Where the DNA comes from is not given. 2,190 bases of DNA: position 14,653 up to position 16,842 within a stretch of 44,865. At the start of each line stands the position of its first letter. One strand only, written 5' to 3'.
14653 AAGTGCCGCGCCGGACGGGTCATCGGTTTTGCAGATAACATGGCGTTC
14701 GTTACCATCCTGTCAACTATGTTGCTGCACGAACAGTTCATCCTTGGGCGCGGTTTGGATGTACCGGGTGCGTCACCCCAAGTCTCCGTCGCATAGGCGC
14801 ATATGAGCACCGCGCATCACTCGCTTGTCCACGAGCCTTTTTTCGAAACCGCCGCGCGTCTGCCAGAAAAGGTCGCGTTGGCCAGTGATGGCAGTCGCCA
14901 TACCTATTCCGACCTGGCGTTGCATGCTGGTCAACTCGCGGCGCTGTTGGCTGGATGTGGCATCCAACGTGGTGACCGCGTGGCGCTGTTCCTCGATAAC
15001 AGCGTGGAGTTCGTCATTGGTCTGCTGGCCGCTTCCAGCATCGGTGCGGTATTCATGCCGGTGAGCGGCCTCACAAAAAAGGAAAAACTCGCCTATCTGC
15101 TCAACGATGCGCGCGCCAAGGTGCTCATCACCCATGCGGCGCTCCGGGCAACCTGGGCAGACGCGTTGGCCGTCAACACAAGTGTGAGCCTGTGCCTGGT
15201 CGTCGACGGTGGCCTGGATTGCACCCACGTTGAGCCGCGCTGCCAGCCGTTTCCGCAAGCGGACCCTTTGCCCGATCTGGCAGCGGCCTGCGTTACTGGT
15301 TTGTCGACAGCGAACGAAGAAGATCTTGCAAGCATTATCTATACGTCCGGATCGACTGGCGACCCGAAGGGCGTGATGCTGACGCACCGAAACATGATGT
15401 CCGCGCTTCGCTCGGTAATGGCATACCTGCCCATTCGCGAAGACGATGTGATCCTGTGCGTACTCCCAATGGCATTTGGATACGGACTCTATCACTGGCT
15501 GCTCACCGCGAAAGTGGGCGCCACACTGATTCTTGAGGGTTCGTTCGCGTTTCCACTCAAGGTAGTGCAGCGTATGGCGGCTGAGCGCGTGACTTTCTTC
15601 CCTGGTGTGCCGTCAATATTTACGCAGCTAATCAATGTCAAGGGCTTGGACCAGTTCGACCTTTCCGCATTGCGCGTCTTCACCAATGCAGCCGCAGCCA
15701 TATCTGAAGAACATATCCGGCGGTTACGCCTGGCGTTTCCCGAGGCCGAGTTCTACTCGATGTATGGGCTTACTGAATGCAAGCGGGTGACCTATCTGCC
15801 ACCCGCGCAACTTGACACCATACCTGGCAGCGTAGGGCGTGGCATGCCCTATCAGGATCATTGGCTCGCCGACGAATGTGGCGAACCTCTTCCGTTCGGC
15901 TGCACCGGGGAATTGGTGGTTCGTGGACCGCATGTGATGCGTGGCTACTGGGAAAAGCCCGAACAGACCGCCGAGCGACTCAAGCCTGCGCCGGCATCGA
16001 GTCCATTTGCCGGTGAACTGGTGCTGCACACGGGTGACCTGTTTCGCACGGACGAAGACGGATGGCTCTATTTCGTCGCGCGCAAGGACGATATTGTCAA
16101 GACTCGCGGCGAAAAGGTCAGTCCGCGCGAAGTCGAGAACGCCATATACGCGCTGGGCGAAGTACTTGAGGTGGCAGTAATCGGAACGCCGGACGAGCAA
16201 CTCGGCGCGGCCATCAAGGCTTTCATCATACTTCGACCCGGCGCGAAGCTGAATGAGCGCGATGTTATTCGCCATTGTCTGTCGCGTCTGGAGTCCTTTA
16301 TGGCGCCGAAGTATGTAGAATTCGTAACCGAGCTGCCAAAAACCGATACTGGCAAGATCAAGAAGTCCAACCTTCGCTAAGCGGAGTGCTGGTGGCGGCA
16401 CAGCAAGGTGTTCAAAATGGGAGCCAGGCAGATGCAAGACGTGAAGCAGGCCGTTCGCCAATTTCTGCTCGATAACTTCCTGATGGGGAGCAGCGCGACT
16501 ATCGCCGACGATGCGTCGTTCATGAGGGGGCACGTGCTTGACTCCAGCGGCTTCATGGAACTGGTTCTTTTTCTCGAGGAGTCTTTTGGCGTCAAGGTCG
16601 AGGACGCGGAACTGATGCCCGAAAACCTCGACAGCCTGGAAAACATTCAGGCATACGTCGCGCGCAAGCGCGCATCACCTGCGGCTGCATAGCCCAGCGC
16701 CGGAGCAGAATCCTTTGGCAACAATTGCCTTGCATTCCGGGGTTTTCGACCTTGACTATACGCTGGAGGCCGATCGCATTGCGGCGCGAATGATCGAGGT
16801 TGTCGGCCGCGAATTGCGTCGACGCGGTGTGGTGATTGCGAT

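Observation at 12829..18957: Stand-alone five-gene adenylation / carrier-protein / amidation / GNAT cassette with no pathway context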

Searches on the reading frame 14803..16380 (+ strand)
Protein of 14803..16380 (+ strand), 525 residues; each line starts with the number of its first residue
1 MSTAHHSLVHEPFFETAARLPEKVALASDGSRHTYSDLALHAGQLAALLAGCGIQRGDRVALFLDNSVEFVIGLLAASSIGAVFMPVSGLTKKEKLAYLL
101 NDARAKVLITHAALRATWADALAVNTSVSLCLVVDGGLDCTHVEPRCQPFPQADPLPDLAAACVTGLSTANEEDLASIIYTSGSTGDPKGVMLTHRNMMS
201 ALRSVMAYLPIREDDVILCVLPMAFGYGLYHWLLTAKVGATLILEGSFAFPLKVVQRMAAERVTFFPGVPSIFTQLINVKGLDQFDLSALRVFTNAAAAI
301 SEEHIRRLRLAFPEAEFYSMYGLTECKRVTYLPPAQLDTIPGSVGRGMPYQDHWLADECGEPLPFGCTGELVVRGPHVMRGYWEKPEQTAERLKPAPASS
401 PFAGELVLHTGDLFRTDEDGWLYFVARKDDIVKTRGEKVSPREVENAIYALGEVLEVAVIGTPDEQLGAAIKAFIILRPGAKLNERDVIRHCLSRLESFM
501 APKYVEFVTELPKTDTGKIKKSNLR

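Call 3: search_protein_families(library=pfam, proteins=[window:14803-16380:+], max_evalue=0.01)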
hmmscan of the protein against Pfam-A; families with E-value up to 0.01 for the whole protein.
window:14803-16380:+ (525 aa): 3 families
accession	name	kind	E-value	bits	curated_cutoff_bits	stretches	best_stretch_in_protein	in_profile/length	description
PF00501.34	AMP-binding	-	6.5e-91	305.4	29.9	1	13-383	1-384/384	AMP-binding enzyme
PF13193.12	AMP-binding_C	-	4.5e-19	69.6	24.5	1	443-518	1-76/76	AMP-binding enzyme C-terminal domain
PF23562.2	AMP-binding_C_3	-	0.0073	17.1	20.8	0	429-472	2-46/124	AMP-binding enzyme C-terminal domain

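Call 4: search_protein_families(library=ncbifam, proteins=[window:14803-16380:+], max_evalue=0.01)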
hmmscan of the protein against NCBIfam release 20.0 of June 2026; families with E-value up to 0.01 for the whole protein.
window:14803-16380:+ (525 aa): 110 families (the best 25 are shown)
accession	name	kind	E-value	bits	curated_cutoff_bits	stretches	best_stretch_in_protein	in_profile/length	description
TIGR03098.1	ligase_PEP_1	hypoth_equivalog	5.7e-130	434.2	592.35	1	9-524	2-514/517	acyl-CoA ligase (AMP-forming), exosortase A system-associated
NF004837.0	PRK06187.1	subfamily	8.7e-117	390.5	476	1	6-525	7-519/531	long-chain-fatty-acid--CoA ligase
NF006182.0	PRK08316.1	subfamily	1.1e-101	340.9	663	1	7-525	11-514/523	fatty acyl-CoA synthetase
NF005801.1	PRK07656.1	equivalog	2.5e-89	300.2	657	1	15-525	9-500/500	FadD3 family acyl-CoA ligase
NF009233.0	PRK12583.1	subfamily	1e-84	284.9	832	2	171-525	199-547/558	fatty acid CoA ligase family protein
NF006181.0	PRK08314.1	subfamily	8.4e-82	275.2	705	1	15-521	32-547/563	long-chain-fatty-acid--CoA ligase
NF005702.0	PRK07514.1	subfamily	4e-81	272.9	558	1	22-525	19-497/506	malonyl-CoA synthase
NF005307.0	PRK06839.1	equivalog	5.3e-81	272.7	748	1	18-524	12-489/496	o-succinylbenzoate--CoA ligase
TIGR01733.1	AA-adenyl-dom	subfamily_domain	7.3e-78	262.2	317.4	1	34-459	1-409/409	amino acid adenylation domain-containing protein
NF004808.0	PRK06155.1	equivalog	3.2e-77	260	722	1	16-525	30-519/542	ATP-dependent acyl-CoA ligase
NF004797.0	PRK06145.1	equivalog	3.3e-75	253.4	850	1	17-525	12-492/499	acyl-CoA synthetase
NF004114.0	PRK05605.1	equivalog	7.6e-74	249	766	2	169-525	217-566/575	long-chain-fatty-acid--CoA ligase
NF005220.0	PRK06710.1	equivalog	3.7e-73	246.5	1116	2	169-522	202-547/563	long-chain-fatty-acid--CoA ligase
NF052580.1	Str24CoAsynCasG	equivalog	7.7e-71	239.1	750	1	17-523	50-545/548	steroid-24-oyl-CoA synthetase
NF004758.0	PRK06087.1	equivalog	1.3e-70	238.4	736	1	14-525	31-532/548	medium-chain fatty-acid--CoA ligase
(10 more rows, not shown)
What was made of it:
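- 14803..16380 (+): Gene 2: ANL adenylate-forming ligase (525 aa), predicted to load the adjacent carrier protein. Its best NCBIfam hit is TIGR03098, the exosortase A-associated ligase, at 434 bits against a cut-off of 592 (calls 3, 4).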

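Call 33: search_solved_structures(query=window:14803-16380:+, max_evalue=1e-40)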
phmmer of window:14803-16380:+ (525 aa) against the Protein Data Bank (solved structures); distinct sequences matched with E-value up to 1e-40: 56.
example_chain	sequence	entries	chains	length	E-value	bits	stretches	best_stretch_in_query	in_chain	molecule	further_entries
6mfy_A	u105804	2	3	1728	3.1e-78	266.7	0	173-522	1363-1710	Linear gramicidin synthase subunit A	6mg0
6mfz_A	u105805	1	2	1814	3.1e-78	266.7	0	173-522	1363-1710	Linear gramicidin synthase subunit A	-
9be3_A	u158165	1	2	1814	3.2e-78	266.7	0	173-522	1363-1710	Linear gramicidin synthase subunit A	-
9be4_A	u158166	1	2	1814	3.2e-78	266.7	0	173-522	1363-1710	Linear gramicidin synthase subunit A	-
9meh_A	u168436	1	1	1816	3.2e-78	266.7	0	173-522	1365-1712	Linear gramicidin synthase subunit A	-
3wvn_A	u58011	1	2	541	2.9e-68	233.8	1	6-523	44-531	Non-ribosomal peptide synthetase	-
4fuq_A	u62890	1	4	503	2.1e-62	214.5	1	21-525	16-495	Malonyl CoA synthetase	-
4fut_A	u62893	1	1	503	1.5e-61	211.7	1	21-525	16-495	Malonyl CoA synthetase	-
4gxr_A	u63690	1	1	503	4e-61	210.3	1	21-525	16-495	Malonyl CoA synthetase, Benzoate-CoA ligase Chimeric protein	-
8xjz_C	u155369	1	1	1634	4.3e-60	206.9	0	171-521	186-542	Peptide synthetase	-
4gxq_A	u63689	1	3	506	1.4e-59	205.2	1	21-525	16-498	Malonyl CoA synthetase, Benzoate-CoA ligase Chimeric protein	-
3a9u_A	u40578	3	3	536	2.3e-59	204.5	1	27-525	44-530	4-coumarate--CoA ligase | 4-coumarate:CoA ligase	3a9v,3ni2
3wv4_A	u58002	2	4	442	1.7e-58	201.6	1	6-426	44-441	Non-ribosomal peptide synthetase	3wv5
3g7s_A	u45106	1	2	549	1.5e-56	195.2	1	43-523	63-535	Long-chain-fatty-acid--CoA ligase (FadD-1)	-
8wev_A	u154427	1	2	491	4.3e-56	193.7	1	18-525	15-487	Feruloyl-CoA Synthetase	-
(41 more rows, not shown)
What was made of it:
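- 14803..16380 (+): The nearest solved structures are the LgrA A domains, VinN 3wvn and the malonyl-CoA synthetase 4fuq (call 33).
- Closest known: Stand-alone adenylation enzymes that load free ACPs with acidic substrates: VinN/VinL. Same: VinN is the best full-length solved match to gene 2, at 234 bits (call 33).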

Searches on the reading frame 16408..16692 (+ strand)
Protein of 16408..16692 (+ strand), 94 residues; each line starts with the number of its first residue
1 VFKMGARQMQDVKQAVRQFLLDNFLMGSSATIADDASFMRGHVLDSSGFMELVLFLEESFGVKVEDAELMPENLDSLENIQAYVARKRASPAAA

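Call 3: search_protein_families(library=pfam, proteins=[window:16408-16692:+], max_evalue=0.01)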
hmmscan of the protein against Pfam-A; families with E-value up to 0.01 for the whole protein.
window:16408-16692:+ (94 aa): 1 family
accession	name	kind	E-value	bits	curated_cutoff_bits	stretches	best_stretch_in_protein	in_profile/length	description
PF00550.31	PP-binding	-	0.001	19.7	20.8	1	31-80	17-63/67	Phosphopantetheine attachment site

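Call 4: search_protein_families(library=ncbifam, proteins=[window:16408-16692:+], max_evalue=0.01)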
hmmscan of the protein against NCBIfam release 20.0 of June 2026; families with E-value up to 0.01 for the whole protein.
window:16408-16692:+ (94 aa): 12 families
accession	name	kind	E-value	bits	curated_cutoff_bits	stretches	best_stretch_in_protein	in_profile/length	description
NF052616.1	ACP_for_OlsHI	equivalog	1.1e-15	57.7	130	1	9-89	1-82/83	ornithine lipid biosynthesis acyl carrier protein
NF058660.1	cispen_ACP_AmcB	equivalog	3.6e-14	52.7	80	1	12-88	2-79/80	cispentacin biosynthesis acyl carrier protein AmcB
NF002148.0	PRK00982.1-2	subfamily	2.9e-06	27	71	1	9-87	2-77/79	acyl carrier protein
NF002149.0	PRK00982.1-3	equivalog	1.4e-05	24.9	106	1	9-80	1-69/78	acyl carrier protein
TIGR00517.1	acyl_carrier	equivalog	2.6e-05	24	70.45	1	10-85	2-74/77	acyl carrier protein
NF002150.0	PRK00982.1-4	subfamily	2.9e-05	24.2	66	1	12-88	6-79/80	acyl carrier protein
NF002151.0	PRK00982.1-5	equivalog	4.1e-05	23.6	92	1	9-84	1-73/78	acyl carrier protein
NF002147.0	PRK00982.1-1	equivalog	0.00053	19.8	84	1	30-87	25-80/83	acyl carrier protein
NF006617.0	PRK09184.1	subfamily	0.0012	18.8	70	1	7-89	9-95/96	phosphopantetheine-binding protein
NF005480.0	PRK07081.1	equivalog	0.0019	18.1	72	1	13-87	2-76/83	acyl carrier protein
NF040636.1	AcpM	exception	0.0037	17.2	146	1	30-88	23-79/93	meromycolate extension acyl carrier protein AcpM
NF003464.0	PRK05087.1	equivalog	0.0074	16.3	68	0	33-83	23-73/78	D-alanine--poly(phosphoribitol) ligase subunit DltC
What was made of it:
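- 16408..16692 (+): Gene 3: free-standing acyl carrier protein (94 aa as an ORF; the likely start is ATG 16432, giving 86 aa). The phosphopantetheine serine lies in LDSSGF. The best NCBIfam hits are carrier proteins loaded by stand-alone enzymes: the OlsHI-associated ACP at 57.7 bits and AmcB at 52.7 bits, both below cut-off (calls 3, 4).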
